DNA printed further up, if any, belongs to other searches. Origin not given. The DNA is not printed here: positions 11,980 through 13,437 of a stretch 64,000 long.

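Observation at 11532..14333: Orphan three-cytochrome operon: NapC/NrfH-type tetrahaem, novel pentahaem and FdnI-like cytochrome b, with no catalytic subunit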

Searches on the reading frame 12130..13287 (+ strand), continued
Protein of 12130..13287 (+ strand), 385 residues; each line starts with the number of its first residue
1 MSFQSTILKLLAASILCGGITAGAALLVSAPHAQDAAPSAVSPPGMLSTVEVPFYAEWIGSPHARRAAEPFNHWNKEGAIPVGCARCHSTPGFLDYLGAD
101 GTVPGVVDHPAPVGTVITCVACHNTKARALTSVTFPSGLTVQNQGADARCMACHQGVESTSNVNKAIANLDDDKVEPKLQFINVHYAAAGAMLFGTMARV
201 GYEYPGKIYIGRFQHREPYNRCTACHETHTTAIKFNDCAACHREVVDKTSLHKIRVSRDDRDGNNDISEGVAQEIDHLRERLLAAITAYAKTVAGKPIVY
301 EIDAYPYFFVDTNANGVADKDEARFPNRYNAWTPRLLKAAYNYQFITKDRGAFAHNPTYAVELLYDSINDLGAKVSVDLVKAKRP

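Call 22: predict_structure(alignment_id=A1)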
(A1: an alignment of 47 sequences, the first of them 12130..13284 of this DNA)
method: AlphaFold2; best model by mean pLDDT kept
length: 385 residues; sequences in the alignment: 47
mean_pLDDT: 80.5   pTM: 0.79
mean pLDDT of the five models: 80.5, 76.4, 74.8, 72.0, 69.2
residues with pLDDT >= 90: 171; 70-90: 131; 50-70: 30; < 50: 53
segments of 3 or more residues with pLDDT < 50: 1-6, 8-47, 69-75
pLDDT, mean of each block of 10 residues (from residue 1): 45 43 37 36 44 60 59 56 80 89 85 76 89 90 92 85 94 94 81 93 95 91 89 91 92 88 89 94 95 93 81 86 83 97 93 94 96 83 85
secondary structure, 60 per line:
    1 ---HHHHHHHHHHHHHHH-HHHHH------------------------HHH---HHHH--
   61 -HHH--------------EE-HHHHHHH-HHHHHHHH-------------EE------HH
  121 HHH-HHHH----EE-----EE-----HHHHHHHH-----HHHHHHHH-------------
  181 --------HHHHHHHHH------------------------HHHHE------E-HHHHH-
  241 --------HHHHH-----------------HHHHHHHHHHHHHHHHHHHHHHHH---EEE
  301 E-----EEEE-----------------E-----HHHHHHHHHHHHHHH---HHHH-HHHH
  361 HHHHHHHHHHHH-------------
elements in order: H4-18 H20-24 H55-58 H82-88 H90-97 H119-123 H125-128 H147-154 H160-167 H189-197 H222-225 H235-239 H249-253 H271-294 E298-301 E307-310 H334-348 H352-355 H357-372

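Call 25: find_related_loci(query=A1, collection=metagenome_contigs, flank=9000)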
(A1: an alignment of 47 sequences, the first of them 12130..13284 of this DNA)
Query A1 (385 aa) in metagenome_contigs; peptide patterns used: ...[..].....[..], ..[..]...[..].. (x = any residue, [..] = any of these).
600 stretches matched a pattern (row limit reached: there are more); 522 encode a relative of the query (tblastn E <= 1e-3); the best 80 are kept; 80 distinct loci.
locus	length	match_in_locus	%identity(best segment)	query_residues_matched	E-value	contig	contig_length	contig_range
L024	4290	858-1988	77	1-385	0e+0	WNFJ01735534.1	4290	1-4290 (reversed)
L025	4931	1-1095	78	16-385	0e+0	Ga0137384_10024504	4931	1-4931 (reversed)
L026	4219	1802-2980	72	1-385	0e+0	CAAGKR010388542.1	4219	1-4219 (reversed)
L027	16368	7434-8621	67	1-385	0e+0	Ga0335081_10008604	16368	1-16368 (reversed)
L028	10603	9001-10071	70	29-385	0e+0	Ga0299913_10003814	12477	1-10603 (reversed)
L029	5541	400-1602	65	1-385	0e+0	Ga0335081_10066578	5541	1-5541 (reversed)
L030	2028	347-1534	65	1-385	0e+0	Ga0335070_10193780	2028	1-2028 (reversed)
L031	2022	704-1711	73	50-385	0e+0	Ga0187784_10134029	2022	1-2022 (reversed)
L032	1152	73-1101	73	43-385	0e+0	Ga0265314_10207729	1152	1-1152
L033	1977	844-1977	68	18-382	0e+0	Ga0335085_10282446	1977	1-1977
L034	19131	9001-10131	68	11-385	3e-176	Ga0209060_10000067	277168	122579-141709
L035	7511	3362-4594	63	1-385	5e-175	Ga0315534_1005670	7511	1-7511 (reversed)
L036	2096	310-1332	71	45-385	0e+0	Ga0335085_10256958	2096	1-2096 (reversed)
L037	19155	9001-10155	63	1-385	2e-173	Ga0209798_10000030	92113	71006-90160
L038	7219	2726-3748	70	45-385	9e-171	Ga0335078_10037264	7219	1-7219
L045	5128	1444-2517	53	20-385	3e-130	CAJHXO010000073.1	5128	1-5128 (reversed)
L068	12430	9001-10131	50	17-384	1e-109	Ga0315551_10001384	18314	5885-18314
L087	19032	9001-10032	50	50-384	3e-107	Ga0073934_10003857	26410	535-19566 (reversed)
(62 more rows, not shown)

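Call 27: fold_search(model_id=the predicted structure, library=pdb)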
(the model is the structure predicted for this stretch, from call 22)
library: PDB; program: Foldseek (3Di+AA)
matches with E <= 10: 54; with E <= 0.001: 0
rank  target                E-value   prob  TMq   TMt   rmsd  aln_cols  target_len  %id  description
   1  6i5b_A                4.4e-03  1.00  0.39  0.32   7.7       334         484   15  Crystal Structure of Outer Cell Wall Cytochrome OcwA (released 2019-09-25)
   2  6i5b_B                5.2e-03  1.00  0.42  0.34   6.5       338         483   14  Crystal Structure of Outer Cell Wall Cytochrome OcwA (released 2019-09-25)
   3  6qvm_A                4.9e-02  0.87  0.37  0.24   8.8       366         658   14  Undecaheme cytochrome from S-layer of Carboxydothermus ferrireducens (released 2020-03-25)
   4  1oah_A                9.0e-02  0.41  0.34  0.29  13.2       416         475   15  Cytochrome c Nitrite Reductase from Desulfovibrio desulfuricans ATCC 27774: The relevance of the two calcium sites in  (released 2003-05-08)
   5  3rkh_A                1.2e-01  0.41  0.33  0.26  11.6       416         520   15  Structure of the Thioalkalivibrio nitratireducens cytochrome c nitrite reductase in a complex with nitrite (full occup (released 2011-06-15)
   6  8rv0                  1.2e-01  0.30  0.29  0.23  11.4       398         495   13  Crystal structure of octaheme nitrite reductase from Trichlorobacter ammonificans in complex with nitrite (released 2024-03-27)
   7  6v0a_A                2.4e-01  0.28  0.32  0.29  12.4       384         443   16  Crystal structure of cytochrome c nitrite reductase from the bacterium Geobacter lovleyi with bound sulfate (released 2020-06-17)
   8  6v0a_C                2.4e-01  0.25  0.32  0.29  12.6       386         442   14  Crystal structure of cytochrome c nitrite reductase from the bacterium Geobacter lovleyi with bound sulfate (released 2020-06-17)
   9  1gu6_A                2.7e-01  0.33  0.35  0.31  14.2       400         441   14  Structure of the Periplasmic Cytochrome c Nitrite Reductase from Escherichia coli (released 2002-03-08)
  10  6v0a_D                2.7e-01  0.25  0.32  0.28  12.7       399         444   16  Crystal structure of cytochrome c nitrite reductase from the bacterium Geobacter lovleyi with bound sulfate (released 2020-06-17)
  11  4wjy_A                3.0e-01  0.51  0.37  0.33  10.3       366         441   13  Esherichia coli nitrite reductase NrfA H264N (released 2015-03-11)
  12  6v0a_F                3.0e-01  0.21  0.31  0.28  12.9       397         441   15  Crystal structure of cytochrome c nitrite reductase from the bacterium Geobacter lovleyi with bound sulfate (released 2020-06-17)
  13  3f29_A                3.2e-01  0.35  0.36  0.28   9.5       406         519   15  Structure of the Thioalkalivibrio nitratireducens cytochrome c nitrite reductase in complex with sulfite (released 2008-12-09)
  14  1oah_B                3.4e-01  0.21  0.33  0.27  13.2       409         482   15  Cytochrome c Nitrite Reductase from Desulfovibrio desulfuricans ATCC 27774: The relevance of the two calcium sites in  (released 2003-05-08)
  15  6v0a_B                4.0e-01  0.21  0.32  0.28  12.7       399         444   16  Crystal structure of cytochrome c nitrite reductase from the bacterium Geobacter lovleyi with bound sulfate (released 2020-06-17)
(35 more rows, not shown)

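Call 34: search_solved_structures(query=A1, max_evalue=10, show_alignments=4)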
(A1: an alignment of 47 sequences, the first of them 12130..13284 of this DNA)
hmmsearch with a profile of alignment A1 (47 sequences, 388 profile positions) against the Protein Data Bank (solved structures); distinct sequences matched with E-value up to 10: 17.
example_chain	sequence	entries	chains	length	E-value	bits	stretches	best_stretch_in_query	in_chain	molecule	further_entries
7nhl_o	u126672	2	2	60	0.01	18.2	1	218-259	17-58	30S ribosomal protein S14 type Z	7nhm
5nd8_n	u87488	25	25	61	0.012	18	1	218-259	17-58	30S ribosomal protein S14 type Z | Small ribosomal subunit protein uS14B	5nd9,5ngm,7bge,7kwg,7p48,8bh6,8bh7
5li0_n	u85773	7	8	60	0.012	18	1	218-259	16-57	30S ribosomal protein S14 type Z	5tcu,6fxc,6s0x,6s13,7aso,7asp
1ofw_A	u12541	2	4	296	0.014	17.7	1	84-162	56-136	NINE-HEME CYTOCHROME C | NINE HEME CYTOCHROME C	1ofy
5njt_N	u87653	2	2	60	0.026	16.8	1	219-255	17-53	30S ribosomal protein S14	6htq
3j9w_AN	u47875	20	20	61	0.026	16.8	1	218-255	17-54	30S ribosomal protein uS14 | 30S ribosomal protein S14 | 30S ribosomal protein S14 type Z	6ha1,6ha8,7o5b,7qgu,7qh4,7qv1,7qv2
7nhk_o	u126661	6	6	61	0.05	15.9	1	219-255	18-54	30S ribosomal protein S14 type Z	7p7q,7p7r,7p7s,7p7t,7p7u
6o8w_n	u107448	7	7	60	0.051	15.9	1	219-255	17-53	30S ribosomal protein S14 type Z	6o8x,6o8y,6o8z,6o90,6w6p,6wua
5myj_AN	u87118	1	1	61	0.054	15.8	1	219-257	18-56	30S ribosomal protein S14 type Z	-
7nhn_o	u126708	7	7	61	0.063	15.6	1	219-255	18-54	30S ribosomal protein S14 type Z | Small ribosomal subunit protein uS14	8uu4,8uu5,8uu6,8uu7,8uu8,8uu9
32nj_N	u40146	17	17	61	0.17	14.2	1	219-257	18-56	Small ribosomal subunit protein uS14B | 30S ribosomal protein S14 type Z | 30S Ribosomal Protein S14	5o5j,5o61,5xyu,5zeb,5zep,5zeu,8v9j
8yp6_n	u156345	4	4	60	0.17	14.2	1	219-257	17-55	Small ribosomal subunit protein uS14B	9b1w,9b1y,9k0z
8crx_S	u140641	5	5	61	0.36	13.1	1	220-255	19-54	30S ribosomal protein S14 type Z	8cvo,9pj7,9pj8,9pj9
1duw_A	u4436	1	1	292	1.2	11.4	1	84-163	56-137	NONAHEME CYTOCHROME C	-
2qgx_A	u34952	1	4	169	1.5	11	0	359-383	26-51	Ubiquitin-conjugating enzyme E2 Q1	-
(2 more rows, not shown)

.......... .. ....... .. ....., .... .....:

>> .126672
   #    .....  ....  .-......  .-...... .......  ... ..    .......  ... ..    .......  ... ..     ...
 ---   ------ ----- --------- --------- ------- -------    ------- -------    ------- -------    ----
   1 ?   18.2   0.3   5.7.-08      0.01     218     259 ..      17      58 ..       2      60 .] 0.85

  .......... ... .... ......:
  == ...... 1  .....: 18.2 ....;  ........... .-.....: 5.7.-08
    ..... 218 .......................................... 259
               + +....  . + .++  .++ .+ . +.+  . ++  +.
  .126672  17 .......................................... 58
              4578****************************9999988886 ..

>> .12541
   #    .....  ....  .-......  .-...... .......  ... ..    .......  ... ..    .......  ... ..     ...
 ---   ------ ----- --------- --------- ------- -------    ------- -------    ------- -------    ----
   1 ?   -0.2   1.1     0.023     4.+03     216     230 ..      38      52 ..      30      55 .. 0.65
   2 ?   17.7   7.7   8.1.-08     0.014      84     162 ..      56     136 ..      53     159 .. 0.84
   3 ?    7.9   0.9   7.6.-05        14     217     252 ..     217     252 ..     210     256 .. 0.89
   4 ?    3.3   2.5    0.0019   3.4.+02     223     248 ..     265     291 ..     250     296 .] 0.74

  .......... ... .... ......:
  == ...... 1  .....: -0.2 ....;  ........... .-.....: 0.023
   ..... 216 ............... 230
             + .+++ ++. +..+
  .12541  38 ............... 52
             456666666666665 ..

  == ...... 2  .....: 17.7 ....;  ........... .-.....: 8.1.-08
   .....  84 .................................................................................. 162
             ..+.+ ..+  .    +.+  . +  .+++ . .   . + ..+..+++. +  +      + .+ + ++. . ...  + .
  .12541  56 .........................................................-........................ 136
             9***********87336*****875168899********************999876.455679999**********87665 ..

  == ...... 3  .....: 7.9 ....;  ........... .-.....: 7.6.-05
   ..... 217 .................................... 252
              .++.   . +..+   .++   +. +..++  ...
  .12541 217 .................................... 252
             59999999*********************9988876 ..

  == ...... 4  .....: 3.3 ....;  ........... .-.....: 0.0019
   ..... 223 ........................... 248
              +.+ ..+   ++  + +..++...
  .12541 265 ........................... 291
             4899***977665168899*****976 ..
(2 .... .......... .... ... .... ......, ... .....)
